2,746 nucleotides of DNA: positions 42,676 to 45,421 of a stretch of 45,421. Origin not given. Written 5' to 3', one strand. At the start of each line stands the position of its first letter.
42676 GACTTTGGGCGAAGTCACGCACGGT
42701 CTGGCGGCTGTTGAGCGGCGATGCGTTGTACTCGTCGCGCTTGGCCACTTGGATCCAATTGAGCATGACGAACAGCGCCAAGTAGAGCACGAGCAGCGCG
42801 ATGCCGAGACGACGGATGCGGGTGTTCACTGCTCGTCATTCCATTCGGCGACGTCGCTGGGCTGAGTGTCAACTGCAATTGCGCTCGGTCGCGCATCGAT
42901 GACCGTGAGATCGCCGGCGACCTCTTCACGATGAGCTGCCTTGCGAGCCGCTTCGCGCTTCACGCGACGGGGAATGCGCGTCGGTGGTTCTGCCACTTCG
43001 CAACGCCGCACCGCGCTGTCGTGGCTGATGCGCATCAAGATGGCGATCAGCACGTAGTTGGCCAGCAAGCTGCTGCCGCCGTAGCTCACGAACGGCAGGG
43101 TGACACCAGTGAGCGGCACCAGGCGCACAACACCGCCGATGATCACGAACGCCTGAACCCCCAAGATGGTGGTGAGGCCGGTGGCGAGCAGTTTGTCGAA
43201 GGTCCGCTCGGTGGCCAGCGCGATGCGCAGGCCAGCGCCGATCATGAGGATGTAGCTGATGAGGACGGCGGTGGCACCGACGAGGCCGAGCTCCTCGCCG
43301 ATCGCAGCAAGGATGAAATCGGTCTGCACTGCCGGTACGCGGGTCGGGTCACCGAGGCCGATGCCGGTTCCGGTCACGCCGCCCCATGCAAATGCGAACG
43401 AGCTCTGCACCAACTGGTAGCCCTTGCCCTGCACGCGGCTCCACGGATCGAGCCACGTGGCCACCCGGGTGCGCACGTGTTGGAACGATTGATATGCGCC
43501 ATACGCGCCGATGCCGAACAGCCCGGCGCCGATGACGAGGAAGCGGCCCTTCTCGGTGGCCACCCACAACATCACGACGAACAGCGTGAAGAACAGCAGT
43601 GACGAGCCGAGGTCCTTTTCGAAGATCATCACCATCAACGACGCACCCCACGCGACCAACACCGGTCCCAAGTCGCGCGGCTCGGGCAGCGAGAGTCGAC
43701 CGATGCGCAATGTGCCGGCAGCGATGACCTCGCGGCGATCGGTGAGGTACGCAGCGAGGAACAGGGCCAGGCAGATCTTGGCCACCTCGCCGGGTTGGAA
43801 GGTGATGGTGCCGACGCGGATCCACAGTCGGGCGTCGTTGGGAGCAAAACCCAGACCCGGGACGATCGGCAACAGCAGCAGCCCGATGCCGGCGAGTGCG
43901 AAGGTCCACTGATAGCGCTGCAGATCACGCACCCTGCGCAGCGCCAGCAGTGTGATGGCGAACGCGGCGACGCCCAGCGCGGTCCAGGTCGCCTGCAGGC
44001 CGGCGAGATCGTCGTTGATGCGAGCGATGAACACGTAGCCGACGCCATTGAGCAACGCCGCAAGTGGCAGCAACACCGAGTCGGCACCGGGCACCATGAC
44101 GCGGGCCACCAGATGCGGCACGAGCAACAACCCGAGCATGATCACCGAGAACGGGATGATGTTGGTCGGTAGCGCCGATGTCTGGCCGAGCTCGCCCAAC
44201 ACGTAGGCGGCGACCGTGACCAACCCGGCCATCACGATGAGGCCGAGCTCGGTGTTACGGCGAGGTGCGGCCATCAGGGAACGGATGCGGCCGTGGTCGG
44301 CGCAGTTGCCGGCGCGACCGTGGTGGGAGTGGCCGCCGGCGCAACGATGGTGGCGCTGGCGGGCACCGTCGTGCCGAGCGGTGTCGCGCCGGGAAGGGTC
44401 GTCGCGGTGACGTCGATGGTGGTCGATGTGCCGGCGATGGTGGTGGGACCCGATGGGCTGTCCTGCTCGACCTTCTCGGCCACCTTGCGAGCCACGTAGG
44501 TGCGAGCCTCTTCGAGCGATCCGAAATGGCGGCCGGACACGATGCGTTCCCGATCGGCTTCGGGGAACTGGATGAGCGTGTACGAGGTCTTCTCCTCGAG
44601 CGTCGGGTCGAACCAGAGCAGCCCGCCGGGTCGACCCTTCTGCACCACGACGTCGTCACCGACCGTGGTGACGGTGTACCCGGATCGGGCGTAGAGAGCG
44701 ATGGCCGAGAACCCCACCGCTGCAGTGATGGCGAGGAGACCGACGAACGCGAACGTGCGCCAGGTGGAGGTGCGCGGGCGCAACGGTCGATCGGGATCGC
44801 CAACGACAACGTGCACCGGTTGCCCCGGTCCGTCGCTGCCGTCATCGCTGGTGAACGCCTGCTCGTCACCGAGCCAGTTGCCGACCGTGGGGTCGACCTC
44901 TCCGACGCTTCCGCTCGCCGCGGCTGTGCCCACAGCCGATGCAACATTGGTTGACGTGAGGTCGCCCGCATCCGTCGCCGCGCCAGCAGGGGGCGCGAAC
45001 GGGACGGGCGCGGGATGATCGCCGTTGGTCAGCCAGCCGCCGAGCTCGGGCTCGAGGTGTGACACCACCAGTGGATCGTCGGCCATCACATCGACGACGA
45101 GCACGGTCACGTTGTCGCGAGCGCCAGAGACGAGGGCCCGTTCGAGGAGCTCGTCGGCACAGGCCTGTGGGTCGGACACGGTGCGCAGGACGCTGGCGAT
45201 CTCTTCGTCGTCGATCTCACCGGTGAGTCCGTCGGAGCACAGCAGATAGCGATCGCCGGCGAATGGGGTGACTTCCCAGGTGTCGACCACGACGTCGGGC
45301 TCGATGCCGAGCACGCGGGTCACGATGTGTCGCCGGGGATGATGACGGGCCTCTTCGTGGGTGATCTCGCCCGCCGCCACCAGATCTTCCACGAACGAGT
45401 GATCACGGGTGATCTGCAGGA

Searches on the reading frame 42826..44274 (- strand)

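Call 9: search_protein_families(library=pfam, proteins=[window:42826-44274:-], max_evalue=0.001)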
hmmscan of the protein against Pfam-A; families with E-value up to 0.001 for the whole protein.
window:42826-44274:- (482 aa): 1 family
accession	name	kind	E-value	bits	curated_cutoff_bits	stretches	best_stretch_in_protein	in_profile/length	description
PF01098.24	FTSW_RODA_SPOVE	-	3.5e-77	260.3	26.4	1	93-420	40-354/356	Cell cycle protein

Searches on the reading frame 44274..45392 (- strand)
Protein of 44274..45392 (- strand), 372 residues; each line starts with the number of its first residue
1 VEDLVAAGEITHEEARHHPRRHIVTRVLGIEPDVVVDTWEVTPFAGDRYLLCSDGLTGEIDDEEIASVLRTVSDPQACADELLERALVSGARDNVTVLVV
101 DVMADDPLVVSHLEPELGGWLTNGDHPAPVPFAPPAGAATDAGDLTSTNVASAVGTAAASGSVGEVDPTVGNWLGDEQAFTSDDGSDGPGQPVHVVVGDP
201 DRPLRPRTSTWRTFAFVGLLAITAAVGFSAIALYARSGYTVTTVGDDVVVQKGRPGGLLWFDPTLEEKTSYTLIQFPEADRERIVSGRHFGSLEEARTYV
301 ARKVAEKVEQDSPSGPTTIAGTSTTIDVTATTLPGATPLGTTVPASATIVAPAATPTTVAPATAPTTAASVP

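Call 9: search_protein_families(library=pfam, proteins=[window:44274-45392:-], max_evalue=0.001)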
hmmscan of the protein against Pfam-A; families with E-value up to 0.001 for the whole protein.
window:44274-45392:- (372 aa): 1 family
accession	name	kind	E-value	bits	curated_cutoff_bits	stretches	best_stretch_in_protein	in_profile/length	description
PF07228.17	SpoIIE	-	5.9e-06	26.8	25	1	26-102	103-191/192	Stage II sporulation protein E (SpoIIE)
